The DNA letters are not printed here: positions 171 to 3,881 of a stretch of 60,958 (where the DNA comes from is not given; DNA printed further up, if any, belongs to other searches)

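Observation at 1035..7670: Undescribed ~110-aa extracellular module with a vicinal Cys-Cys motif (GLCCGW), present six times in two adjacent giant proteins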

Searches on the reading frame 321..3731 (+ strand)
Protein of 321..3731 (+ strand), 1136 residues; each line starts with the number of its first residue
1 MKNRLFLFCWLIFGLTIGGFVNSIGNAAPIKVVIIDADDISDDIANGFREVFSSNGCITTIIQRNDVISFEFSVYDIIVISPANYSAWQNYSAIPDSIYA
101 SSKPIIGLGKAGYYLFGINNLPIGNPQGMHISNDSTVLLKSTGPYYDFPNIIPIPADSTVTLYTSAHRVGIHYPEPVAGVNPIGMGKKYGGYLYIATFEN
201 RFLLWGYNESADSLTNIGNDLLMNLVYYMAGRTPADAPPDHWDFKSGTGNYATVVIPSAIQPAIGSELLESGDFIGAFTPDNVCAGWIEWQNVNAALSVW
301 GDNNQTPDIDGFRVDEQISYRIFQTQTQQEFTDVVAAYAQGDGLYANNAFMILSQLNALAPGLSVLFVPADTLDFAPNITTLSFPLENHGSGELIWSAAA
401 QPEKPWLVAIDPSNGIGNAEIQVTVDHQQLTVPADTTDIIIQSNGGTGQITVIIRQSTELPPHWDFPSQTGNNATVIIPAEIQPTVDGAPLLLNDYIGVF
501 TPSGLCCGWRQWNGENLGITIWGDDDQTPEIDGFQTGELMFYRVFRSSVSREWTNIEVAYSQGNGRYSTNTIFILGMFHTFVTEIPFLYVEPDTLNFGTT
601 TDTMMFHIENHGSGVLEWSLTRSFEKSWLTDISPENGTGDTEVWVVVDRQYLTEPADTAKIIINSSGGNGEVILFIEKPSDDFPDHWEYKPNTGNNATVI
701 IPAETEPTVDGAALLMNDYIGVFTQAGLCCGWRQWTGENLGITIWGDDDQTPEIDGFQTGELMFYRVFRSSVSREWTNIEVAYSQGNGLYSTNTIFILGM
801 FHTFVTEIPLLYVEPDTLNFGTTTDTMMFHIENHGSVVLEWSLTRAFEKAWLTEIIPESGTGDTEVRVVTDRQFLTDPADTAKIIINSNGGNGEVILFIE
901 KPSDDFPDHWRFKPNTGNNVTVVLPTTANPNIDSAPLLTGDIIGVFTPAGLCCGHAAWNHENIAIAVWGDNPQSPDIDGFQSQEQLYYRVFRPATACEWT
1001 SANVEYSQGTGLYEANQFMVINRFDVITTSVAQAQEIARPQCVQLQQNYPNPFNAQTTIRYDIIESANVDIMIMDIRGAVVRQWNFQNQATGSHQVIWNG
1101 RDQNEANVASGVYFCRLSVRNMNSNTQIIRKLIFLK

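Call 2: search_protein_families(library=pfam, proteins=[window:321-3731:+], max_evalue=1)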
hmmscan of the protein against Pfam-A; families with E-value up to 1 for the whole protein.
window:321-3731:+ (1136 aa): 5 families
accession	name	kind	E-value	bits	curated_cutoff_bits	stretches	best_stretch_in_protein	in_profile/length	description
PF19190.6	BACON_2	-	9.1e-18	64.4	25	3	590-667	4-84/94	Viral BACON domain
PF13860.13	FlgD_ig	-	8.9e-10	38.9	27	1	1065-1117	20-73/79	FlgD Ig-like domain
PF18962.6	Por_Secre_tail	-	5.1e-07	30.3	27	1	1049-1125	2-70/75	Secretion system C-terminal sorting domain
PF13585.12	CHU_C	-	0.03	14.9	27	1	1064-1125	24-78/86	CHU_C Type IX secretion signal domain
PF21949.1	NoBody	-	0.13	13.1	27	0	241-263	33-55/68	Negative regulator of P-body association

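Call 3: search_protein_families(library=ncbifam, proteins=[window:321-3731:+], max_evalue=1)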
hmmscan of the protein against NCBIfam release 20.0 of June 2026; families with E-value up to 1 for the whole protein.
window:321-3731:+ (1136 aa): 11 families
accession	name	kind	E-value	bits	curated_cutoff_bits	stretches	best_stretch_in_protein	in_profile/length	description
NF052323.1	T9SSA_dep_M6i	equivalog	4.6e-12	44.7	600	1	1048-1126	960-1033/1043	T9SS-dependent M6-like inactivated metalloprotease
NF033707.1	T9SS_sortase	equivalog_domain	1.3e-10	39.6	420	1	1046-1134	999-1094/1095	type IX secretion system sortase PorU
TIGR04183.1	Por_Secre_tail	domain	5.3e-09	35.9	23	1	1049-1130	2-71/72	T9SS type A sorting domain-containing protein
NF052228.1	T9SS_PorZ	equivalog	1.4e-06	27.1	260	1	1049-1124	676-747/757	type IX secretion system anionic LPS delivery protein PorZ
NF005176.1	PRK06655.1-1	equivalog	1.5e-06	28.2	230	1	1065-1126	95-156/197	flagellar hook assembly protein FlgD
NF009276.0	PRK12633.1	equivalog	1.7e-06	27.9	383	1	1057-1125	118-187/234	flagellar basal body rod modification protein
NF038113.1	T9SSA_dep_M36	equivalog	9.7e-05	20.7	885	1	1033-1130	784-868/869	T9SS-dependent M36 family metallopeptidase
NF009277.0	PRK12634.1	equivalog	0.02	15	333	1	1068-1114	123-169/221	flagellar basal body rod modification protein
NF009453.0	PRK12813.1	equivalog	0.045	13.3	264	1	1057-1125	113-177/223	flagellar basal body rod modification protein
NF009452.0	PRK12812.1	equivalog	0.047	12.9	258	1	1066-1125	151-212/289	flagellar basal body rod modification protein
NF053608.1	Lsa66_OmpA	equivalog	0.053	11.9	700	1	1074-1127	184-236/581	fibronectin-binding adhesin Lsa66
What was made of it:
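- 3465..3710 (+): T9SS type A C-terminal sorting domain of gene 1. PF18962 and TIGR04183, residues 1049-1130 (calls 2, 3).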

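Call 30: list_cluster_members(proteins=[window:321-3728:+, window:3859-5397:+, window:5518-7950:+, window:8236-9888:+])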
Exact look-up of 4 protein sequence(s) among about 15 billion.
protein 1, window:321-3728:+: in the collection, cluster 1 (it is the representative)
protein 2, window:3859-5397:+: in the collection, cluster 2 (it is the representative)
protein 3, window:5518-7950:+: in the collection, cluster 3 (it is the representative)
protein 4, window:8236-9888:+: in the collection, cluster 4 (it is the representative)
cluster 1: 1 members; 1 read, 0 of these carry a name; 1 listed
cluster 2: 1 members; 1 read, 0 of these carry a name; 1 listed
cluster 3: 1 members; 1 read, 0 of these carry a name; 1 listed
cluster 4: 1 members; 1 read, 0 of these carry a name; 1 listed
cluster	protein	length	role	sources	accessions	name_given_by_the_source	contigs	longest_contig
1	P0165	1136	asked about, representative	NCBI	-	-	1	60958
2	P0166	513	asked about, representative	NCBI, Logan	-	-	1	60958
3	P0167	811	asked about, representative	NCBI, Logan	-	-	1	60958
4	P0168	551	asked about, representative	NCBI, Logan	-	-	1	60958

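Call 40: find_encoding_contigs(protein=P0165, flank=1000, max_places=2)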
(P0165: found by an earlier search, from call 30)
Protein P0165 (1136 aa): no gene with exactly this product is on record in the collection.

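Call 41: find_encoding_contigs(protein=P0167, flank=1000, max_places=2)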
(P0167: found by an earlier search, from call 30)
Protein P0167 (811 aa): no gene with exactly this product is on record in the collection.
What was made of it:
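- Tried and rejected: Exact look-ups of the window proteins in the contig index found nothing (calls 40, 41), so the source organism is inferred only from the best relatives (KSB1).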
